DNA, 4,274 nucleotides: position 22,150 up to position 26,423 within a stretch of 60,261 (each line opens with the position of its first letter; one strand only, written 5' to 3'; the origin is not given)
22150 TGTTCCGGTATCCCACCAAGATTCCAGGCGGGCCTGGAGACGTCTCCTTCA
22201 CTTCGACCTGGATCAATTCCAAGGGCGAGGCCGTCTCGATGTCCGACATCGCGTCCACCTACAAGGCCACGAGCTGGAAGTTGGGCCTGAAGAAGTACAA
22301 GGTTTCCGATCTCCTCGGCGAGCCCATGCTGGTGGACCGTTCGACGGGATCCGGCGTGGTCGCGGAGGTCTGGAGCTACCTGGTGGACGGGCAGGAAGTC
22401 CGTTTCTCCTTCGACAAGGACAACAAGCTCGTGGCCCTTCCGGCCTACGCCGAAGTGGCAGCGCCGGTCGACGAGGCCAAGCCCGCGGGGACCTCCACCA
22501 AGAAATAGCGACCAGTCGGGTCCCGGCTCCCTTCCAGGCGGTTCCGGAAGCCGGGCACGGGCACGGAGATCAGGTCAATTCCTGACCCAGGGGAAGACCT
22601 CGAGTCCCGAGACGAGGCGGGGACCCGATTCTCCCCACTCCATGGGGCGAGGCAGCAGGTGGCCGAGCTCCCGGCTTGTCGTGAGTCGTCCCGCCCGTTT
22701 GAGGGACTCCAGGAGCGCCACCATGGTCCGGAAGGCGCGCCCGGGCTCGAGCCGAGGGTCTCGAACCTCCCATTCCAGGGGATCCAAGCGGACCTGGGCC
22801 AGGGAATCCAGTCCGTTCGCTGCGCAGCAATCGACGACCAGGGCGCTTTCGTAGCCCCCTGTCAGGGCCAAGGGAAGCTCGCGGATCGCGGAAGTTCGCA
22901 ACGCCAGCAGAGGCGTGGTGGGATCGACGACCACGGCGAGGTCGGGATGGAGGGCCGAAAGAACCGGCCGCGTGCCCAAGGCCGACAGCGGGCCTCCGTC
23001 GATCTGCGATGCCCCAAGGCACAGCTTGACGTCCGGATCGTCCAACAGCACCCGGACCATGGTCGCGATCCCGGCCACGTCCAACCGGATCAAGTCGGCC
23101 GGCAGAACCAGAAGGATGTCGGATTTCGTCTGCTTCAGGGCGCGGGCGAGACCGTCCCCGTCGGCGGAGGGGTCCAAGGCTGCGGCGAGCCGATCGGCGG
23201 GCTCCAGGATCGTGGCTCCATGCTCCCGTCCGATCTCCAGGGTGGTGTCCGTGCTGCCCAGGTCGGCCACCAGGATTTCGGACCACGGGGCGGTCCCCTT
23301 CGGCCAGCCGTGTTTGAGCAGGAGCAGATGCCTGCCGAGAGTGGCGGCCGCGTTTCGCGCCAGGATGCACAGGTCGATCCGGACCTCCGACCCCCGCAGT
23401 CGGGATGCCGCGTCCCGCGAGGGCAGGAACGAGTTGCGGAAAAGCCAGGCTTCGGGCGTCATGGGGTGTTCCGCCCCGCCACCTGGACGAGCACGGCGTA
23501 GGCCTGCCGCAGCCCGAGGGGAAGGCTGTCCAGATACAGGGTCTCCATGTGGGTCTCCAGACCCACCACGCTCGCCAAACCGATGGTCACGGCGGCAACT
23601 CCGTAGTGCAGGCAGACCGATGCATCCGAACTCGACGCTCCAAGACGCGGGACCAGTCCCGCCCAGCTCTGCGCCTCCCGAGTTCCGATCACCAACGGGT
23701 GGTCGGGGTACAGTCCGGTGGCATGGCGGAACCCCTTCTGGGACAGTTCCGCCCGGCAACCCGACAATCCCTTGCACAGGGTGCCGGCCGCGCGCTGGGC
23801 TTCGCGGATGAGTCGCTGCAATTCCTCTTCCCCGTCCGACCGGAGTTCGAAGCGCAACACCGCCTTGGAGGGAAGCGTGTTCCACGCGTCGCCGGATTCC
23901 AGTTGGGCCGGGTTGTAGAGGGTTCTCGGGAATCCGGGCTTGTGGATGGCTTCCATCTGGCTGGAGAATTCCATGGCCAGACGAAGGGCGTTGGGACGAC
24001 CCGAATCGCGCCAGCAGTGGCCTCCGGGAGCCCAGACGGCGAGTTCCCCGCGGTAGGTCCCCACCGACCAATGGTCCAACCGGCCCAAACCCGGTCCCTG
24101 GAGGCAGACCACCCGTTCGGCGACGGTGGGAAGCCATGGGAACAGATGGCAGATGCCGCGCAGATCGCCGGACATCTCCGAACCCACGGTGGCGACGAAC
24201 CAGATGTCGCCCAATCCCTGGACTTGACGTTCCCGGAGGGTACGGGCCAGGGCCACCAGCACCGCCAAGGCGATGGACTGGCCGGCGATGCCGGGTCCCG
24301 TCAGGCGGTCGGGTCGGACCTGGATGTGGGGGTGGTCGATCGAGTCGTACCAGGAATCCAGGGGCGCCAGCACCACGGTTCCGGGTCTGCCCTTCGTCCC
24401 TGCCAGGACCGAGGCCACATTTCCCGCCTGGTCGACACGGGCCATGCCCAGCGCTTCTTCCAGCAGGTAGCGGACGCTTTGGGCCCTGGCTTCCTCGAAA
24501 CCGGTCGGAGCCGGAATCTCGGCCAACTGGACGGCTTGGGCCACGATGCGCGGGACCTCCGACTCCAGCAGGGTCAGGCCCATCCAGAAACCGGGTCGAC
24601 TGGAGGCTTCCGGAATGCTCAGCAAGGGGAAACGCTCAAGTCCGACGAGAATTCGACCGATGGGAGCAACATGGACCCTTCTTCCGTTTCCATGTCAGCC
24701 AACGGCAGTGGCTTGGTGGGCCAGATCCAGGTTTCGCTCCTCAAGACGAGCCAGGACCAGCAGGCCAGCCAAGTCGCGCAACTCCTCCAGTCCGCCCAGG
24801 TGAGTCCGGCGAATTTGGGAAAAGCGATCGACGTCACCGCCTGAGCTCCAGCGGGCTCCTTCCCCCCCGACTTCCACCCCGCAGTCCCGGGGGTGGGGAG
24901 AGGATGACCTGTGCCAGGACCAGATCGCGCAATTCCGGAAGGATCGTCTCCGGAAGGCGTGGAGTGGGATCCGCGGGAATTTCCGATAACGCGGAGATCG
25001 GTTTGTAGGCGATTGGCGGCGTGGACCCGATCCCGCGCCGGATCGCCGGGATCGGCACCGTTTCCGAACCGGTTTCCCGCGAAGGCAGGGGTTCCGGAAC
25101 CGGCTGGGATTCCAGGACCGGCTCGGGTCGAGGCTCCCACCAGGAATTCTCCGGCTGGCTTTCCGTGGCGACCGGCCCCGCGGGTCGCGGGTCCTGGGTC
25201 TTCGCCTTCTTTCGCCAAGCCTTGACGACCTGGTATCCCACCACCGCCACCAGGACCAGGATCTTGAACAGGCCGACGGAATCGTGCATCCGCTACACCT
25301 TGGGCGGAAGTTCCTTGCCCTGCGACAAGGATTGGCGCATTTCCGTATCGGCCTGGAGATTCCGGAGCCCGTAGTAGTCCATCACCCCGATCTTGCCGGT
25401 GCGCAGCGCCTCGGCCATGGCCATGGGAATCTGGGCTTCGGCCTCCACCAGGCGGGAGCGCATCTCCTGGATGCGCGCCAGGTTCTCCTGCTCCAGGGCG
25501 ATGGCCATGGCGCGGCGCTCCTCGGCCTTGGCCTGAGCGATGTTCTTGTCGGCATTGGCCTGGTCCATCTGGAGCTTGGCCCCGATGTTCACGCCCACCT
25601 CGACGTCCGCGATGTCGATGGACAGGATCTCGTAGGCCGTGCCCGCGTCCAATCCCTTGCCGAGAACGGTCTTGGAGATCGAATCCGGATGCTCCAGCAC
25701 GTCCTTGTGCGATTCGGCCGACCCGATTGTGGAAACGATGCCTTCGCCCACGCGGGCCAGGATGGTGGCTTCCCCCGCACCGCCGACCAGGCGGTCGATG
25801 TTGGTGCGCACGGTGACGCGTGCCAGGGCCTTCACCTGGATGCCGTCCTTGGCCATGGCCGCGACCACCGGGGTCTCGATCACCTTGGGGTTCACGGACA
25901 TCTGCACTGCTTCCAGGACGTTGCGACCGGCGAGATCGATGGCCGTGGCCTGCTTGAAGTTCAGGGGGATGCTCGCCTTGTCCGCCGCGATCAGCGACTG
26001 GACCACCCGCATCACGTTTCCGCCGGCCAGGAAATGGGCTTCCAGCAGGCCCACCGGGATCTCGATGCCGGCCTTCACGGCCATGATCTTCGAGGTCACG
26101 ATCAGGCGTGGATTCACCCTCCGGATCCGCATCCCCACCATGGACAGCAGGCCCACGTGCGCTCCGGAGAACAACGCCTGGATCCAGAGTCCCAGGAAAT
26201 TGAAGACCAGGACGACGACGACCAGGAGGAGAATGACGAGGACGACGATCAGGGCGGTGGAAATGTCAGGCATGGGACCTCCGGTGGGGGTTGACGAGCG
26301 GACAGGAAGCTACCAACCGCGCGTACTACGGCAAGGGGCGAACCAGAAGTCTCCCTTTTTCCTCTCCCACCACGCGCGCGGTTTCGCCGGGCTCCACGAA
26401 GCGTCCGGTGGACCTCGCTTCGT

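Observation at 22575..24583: Translationally coupled pair of apparent pseudoenzymes (M20 peptidase-like + GpgS-like)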

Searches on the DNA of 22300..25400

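Call 85: search_rna_families(source=window, start=22300, end=25400, threshold=evalue, max_evalue=1)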
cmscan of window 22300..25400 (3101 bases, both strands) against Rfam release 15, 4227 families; matches with E-value up to 1: 1.
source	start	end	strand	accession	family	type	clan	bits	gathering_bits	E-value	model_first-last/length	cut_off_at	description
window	24984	25055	+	RF02949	Cupriavidus-1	Gene; sRNA;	-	26.9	45.5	0.35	1-78/78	no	Cupriavidus-1 RNA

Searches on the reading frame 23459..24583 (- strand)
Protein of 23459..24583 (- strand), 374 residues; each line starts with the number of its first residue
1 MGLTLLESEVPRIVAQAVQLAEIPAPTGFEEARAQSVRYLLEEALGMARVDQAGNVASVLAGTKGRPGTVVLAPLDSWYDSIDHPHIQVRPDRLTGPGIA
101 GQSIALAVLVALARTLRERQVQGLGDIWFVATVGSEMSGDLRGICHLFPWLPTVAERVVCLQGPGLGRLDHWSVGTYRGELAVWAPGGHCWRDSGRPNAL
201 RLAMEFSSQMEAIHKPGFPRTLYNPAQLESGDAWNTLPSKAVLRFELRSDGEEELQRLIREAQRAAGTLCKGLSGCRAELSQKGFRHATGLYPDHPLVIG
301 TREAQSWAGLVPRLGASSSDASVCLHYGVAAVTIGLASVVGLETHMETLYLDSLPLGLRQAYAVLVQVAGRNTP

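Call 26: find_homologous_proteins(query=window:23459-24583:-)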
Query window:23459-24583:- (374 aa): 72 proteins with E <= 0.001 among 8000 candidates.
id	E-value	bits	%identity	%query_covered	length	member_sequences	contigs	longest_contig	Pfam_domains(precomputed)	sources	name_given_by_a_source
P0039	9.3e-239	809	96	100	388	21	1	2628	PF07687.20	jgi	jgi:acetylornithine deacetylase/succinyl-diaminopimelate desuccinylase-like protein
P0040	3.1e-220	749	89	99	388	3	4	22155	PF07687.20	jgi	jgi:acetylornithine deacetylase/succinyl-diaminopimelate desuccinylase-like protein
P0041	6.7e-219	744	88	100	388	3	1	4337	-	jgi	-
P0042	9.0e-219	744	88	99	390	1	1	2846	-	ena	-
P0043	1.0e-218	744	88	99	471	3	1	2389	PF07687.20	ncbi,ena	-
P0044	4.2e-216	735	88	99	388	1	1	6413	PF07687.20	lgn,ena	-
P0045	4.9e-200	682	81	99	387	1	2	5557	PF07687.20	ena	-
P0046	6.0e-200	682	82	99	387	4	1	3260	PF07687.20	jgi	-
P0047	9.2e-200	681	81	99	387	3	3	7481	PF07687.20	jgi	-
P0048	1.4e-187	641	86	87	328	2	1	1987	PF07687.20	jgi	jgi:acetylornithine deacetylase/succinyl-diaminopimelate desuccinylase-like protein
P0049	1.4e-186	638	75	99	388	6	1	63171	PF01546.34,PF07687.20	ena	-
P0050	5.4e-185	633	74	100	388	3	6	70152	PF07687.20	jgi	-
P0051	4.7e-184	629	74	100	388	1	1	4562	PF07687.20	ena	-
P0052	2.7e-181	620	74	100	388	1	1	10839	PF07687.20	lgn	-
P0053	1.0e-178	612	71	100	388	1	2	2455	PF07687.20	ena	-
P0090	2.8e-34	137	31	97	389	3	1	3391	PF01546.34,PF04389.23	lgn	-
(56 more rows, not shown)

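Call 37: find_encoding_contigs(protein=P0090, flank=5000, max_places=4)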
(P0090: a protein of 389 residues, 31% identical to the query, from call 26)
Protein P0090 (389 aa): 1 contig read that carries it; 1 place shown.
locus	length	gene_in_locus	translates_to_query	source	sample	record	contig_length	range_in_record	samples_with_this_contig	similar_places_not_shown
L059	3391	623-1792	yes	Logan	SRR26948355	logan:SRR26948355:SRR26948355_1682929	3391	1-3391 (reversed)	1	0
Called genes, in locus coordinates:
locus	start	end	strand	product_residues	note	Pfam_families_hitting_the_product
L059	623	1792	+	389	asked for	PF04389:Peptidase_M28 (weak), PF01546:Peptidase_M20 (weak)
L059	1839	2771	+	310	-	PF00535:Glycos_transf_2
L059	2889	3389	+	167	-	?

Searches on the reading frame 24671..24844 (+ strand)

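Call 88: search_protein_families(library=pfam, proteins=[window:24671-24844:+], max_evalue=1)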
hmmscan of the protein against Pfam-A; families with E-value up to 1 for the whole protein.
window:24671-24844:+ (57 aa): 2 families
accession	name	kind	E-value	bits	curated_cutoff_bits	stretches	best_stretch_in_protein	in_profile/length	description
PF14070.11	YjfB_motility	-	3e-08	34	27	1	5-56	3-57/57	Putative motility protein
PF07224.18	Chlorophyllase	-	0.14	11.3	26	1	15-51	260-296/301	Chlorophyllase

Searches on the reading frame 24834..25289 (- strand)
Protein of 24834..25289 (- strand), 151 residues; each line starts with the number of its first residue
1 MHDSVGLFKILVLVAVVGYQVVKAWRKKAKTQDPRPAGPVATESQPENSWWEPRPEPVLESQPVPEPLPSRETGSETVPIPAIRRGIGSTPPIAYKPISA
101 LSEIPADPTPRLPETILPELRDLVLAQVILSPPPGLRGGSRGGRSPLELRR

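Call 19: search_protein_families(library=pfam, proteins=[window:24834-25289:-], max_evalue=0.01)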
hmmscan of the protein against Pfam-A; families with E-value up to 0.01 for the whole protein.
window:24834-25289:- (151 aa): 0 families

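Call 81: search_protein_families(library=padloc, proteins=[window:24834-25289:-], max_evalue=0.01)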
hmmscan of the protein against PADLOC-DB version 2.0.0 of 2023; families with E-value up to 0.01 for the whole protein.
window:24834-25289:- (151 aa): 0 families

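Call 88: search_protein_families(library=pfam, proteins=[window:24834-25289:-], max_evalue=1)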
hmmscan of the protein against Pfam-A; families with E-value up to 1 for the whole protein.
window:24834-25289:- (151 aa): 2 families
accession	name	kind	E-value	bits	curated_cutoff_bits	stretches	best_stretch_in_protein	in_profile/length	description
PF05887.16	Trypan_PARP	-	0.14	12.6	100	1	34-78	71-116/134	Procyclic acidic repetitive protein (PARP)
PF12669.12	FeoB_associated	-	0.3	11.8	27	1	10-31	6-27/44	FeoB-associated Cys-rich membrane protein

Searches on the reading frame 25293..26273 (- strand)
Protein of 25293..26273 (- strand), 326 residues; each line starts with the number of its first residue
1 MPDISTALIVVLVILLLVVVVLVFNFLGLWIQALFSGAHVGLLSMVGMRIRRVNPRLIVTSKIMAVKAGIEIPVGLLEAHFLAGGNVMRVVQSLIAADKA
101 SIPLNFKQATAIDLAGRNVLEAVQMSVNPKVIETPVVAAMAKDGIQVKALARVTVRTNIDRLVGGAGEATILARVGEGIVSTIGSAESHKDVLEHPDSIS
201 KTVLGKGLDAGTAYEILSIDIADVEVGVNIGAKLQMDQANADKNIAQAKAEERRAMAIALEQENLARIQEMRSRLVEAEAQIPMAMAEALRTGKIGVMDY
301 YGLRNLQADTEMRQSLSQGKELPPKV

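Call 19: search_protein_families(library=pfam, proteins=[window:25293-26273:-], max_evalue=0.01)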
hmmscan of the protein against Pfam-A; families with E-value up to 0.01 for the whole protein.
window:25293-26273:- (326 aa): 1 family
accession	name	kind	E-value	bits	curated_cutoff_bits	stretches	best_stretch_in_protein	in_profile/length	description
PF12127.13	FloA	-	1.4e-153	511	34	1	10-318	2-312/314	Flotillin-like protein FloA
